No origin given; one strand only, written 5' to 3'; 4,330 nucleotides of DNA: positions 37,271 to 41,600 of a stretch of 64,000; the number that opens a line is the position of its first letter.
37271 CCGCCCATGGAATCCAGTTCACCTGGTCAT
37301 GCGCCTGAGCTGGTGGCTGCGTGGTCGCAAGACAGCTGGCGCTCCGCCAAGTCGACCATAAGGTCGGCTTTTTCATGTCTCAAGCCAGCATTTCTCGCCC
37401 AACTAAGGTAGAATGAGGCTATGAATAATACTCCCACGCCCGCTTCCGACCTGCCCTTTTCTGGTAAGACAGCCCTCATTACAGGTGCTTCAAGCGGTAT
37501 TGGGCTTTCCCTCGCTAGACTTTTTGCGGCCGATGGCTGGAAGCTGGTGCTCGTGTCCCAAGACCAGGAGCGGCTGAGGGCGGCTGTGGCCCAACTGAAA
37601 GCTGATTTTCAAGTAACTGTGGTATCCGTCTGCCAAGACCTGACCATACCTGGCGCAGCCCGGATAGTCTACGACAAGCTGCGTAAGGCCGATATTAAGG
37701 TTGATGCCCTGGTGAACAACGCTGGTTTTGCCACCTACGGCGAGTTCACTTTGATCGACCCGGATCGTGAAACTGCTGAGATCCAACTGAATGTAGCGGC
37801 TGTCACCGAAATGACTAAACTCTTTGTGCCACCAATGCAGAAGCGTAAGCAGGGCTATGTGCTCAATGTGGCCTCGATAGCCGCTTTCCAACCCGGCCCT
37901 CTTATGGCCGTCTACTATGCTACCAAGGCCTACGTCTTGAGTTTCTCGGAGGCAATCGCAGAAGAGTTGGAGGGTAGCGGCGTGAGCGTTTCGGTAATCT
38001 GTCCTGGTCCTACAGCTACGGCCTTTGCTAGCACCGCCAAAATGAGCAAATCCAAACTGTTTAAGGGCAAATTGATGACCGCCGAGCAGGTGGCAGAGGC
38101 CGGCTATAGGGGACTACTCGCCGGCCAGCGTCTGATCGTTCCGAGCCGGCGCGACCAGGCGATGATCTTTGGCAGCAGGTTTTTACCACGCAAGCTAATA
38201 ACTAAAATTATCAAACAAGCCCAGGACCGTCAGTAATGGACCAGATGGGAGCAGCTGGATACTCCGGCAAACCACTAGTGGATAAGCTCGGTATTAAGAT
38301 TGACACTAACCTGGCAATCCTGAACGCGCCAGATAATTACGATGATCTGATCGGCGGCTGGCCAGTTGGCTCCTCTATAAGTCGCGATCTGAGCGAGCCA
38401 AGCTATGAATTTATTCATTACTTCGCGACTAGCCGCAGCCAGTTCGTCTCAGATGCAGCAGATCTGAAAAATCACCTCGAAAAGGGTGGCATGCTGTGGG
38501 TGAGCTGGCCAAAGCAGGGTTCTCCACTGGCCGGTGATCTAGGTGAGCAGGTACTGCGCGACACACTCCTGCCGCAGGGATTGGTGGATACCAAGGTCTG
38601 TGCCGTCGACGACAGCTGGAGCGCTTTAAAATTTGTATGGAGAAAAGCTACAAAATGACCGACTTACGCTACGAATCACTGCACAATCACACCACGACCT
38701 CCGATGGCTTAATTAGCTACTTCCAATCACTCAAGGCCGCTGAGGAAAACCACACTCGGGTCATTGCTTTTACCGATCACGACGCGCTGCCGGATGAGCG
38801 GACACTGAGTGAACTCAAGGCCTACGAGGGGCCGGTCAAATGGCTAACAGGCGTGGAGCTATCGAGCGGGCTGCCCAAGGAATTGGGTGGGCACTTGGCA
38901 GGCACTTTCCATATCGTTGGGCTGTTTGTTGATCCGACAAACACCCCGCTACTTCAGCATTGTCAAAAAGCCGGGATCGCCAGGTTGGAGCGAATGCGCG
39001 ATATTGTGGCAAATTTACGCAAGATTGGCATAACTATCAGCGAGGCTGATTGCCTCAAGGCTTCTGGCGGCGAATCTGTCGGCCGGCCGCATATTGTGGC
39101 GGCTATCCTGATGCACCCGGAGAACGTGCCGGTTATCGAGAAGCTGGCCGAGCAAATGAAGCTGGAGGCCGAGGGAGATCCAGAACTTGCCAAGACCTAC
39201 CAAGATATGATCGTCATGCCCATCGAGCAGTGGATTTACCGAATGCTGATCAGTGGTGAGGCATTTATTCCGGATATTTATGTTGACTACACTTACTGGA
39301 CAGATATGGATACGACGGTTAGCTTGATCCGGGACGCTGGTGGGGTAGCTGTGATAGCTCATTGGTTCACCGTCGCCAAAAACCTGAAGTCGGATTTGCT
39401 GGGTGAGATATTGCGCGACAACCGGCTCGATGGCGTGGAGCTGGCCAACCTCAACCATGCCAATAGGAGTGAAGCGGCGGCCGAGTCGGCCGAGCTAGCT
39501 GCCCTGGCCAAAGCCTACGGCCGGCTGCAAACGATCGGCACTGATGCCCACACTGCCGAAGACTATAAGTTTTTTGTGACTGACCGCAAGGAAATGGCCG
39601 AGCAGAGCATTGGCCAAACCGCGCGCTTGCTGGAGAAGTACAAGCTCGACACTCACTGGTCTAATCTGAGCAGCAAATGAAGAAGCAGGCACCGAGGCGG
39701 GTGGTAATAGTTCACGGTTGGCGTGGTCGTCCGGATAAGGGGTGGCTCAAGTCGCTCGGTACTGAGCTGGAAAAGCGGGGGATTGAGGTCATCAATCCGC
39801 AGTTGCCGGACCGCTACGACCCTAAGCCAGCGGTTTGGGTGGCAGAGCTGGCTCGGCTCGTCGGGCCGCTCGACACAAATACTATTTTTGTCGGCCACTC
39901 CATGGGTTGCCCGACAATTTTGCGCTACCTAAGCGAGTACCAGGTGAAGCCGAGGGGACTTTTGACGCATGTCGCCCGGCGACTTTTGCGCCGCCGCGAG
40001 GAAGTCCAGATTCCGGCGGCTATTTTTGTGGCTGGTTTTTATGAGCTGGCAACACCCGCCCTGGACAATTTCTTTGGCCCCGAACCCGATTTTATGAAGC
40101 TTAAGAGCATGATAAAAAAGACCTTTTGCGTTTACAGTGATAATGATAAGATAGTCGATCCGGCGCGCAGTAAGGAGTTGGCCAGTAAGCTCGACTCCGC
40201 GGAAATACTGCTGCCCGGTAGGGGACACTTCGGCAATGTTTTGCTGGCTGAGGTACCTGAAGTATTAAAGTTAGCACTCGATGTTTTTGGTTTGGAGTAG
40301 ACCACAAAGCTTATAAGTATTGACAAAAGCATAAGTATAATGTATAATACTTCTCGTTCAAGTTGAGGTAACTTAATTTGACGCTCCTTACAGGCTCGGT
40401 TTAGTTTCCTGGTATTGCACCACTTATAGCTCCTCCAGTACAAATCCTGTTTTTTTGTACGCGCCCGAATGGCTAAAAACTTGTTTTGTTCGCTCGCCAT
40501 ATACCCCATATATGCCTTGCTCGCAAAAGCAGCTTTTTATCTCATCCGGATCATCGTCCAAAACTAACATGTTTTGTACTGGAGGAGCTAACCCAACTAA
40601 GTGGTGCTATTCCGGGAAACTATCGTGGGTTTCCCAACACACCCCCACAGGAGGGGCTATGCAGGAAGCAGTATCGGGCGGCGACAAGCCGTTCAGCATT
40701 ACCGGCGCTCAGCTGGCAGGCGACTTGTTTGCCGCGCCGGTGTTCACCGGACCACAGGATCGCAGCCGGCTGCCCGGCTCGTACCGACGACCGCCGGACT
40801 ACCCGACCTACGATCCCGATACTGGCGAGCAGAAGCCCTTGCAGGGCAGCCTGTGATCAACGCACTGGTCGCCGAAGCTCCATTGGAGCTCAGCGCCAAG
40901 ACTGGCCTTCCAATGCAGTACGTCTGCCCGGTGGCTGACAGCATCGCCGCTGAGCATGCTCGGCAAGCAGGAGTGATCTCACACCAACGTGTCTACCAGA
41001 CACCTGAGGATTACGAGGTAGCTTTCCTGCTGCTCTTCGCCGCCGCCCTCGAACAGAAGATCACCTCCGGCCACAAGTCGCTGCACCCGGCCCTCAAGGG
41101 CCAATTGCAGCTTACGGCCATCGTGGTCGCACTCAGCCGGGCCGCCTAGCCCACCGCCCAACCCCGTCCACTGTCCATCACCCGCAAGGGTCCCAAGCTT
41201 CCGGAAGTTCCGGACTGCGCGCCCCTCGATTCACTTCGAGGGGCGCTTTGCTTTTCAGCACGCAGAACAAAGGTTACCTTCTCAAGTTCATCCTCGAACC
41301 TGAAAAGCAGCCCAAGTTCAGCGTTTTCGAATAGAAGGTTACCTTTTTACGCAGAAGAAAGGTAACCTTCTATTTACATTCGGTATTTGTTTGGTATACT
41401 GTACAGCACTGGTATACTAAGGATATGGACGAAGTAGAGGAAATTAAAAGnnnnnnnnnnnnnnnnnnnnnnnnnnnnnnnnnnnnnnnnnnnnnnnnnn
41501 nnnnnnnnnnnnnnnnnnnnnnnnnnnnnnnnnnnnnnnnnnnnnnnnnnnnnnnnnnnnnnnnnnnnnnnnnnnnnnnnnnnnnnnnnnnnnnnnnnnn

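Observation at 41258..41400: Dispersed ~80-bp operator+promoter cassette (5 full copies and a half-site) in front of unrelated core genes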

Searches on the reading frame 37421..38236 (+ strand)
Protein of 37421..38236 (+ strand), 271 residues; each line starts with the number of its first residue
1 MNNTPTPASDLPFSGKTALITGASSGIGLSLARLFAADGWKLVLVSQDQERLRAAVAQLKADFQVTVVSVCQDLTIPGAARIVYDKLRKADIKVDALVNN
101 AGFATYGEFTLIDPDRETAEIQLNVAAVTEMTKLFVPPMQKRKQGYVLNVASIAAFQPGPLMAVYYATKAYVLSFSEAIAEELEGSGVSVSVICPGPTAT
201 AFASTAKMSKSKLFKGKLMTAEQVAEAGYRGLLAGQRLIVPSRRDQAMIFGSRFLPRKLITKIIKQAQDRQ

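Call 13: search_protein_families(library=pfam, proteins=[window:37421-38236:+])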
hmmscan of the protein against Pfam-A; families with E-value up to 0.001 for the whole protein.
window:37421-38236:+ (271 aa): 3 families
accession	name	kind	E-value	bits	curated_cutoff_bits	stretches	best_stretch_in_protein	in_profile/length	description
PF00106.31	adh_short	-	1.4e-45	155.6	26.6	1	16-205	1-189/195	short chain dehydrogenase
PF13561.12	adh_short_C2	-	4.9e-31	108.6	27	1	22-225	1-210/236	Enoyl-(Acyl carrier protein) reductase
PF08659.16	KR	-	7.8e-10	39.4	22.6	1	17-193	2-173/180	KR domain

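Call 20: find_encoding_contigs(protein=window:37421-38236:+, flank=10000, max_places=6)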
Protein window:37421-38236:+ (271 aa): 1 contig read that carries it; 1 place shown.
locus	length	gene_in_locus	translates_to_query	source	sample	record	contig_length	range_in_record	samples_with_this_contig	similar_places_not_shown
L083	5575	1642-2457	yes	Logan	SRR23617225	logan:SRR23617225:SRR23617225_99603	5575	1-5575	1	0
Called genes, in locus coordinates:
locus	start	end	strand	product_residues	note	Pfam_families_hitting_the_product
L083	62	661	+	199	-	PF00929:RNase_T, PF16473:Rv2179c-like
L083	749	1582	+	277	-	PF13641:Glyco_tranf_2_3 (faint)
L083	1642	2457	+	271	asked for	PF00106:adh_short, PF08659:KR, PF13561:adh_short_C2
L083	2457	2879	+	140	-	-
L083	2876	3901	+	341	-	-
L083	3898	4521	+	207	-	PF00561:Abhydrolase_1 (faint), PF06821:Ser_hydrolase, PF12697:Abhydrolase_6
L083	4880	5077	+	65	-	-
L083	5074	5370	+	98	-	-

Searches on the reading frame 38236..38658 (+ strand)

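Call 55: search_protein_families(library=pfam, proteins=[window:38236-38658:+], max_evalue=0.01)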
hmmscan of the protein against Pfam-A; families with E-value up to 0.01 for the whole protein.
window:38236-38658:+ (140 aa): 1 family
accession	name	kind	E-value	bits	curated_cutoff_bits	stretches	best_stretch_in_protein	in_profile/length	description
PF11253.13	DUF3052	-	0.0017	18.7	22.7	1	70-136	60-124/125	Protein of unknown function (DUF3052)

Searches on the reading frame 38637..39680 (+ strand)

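Call 13: search_protein_families(library=pfam, proteins=[window:38637-39680:+])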
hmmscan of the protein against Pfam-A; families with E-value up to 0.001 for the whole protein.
window:38637-39680:+ (347 aa): 1 family
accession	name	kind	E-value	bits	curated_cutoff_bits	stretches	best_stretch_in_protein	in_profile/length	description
PF02811.25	PHP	-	0.0001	23.1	26.4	1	15-76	2-64/164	PHP domain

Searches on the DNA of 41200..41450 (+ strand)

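Call 60: search_dna_similar(query=window:41312-41401:+, collection=phages, mode=distant, max_evalue=1, max_rows=10)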
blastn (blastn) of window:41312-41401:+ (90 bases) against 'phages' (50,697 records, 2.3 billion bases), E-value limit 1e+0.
No match.

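Call 61: search_dna_similar(query=window:41312-41401:+, collection=plasmids, mode=distant, max_evalue=1, max_rows=10)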
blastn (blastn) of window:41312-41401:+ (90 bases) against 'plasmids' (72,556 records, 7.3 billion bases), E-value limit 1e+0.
No match.

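Call 63: search_rna_families(source=window, start=41200, end=41450, threshold=evalue, max_evalue=1)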
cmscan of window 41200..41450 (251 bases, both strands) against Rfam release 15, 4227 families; matches with E-value up to 1: 1.
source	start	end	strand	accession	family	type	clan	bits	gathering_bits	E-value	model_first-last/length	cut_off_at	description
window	41216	41255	+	RF02371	PyrG_leader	Cis-reg; leader;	-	22.1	65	0.75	37-78/78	no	PyrG leader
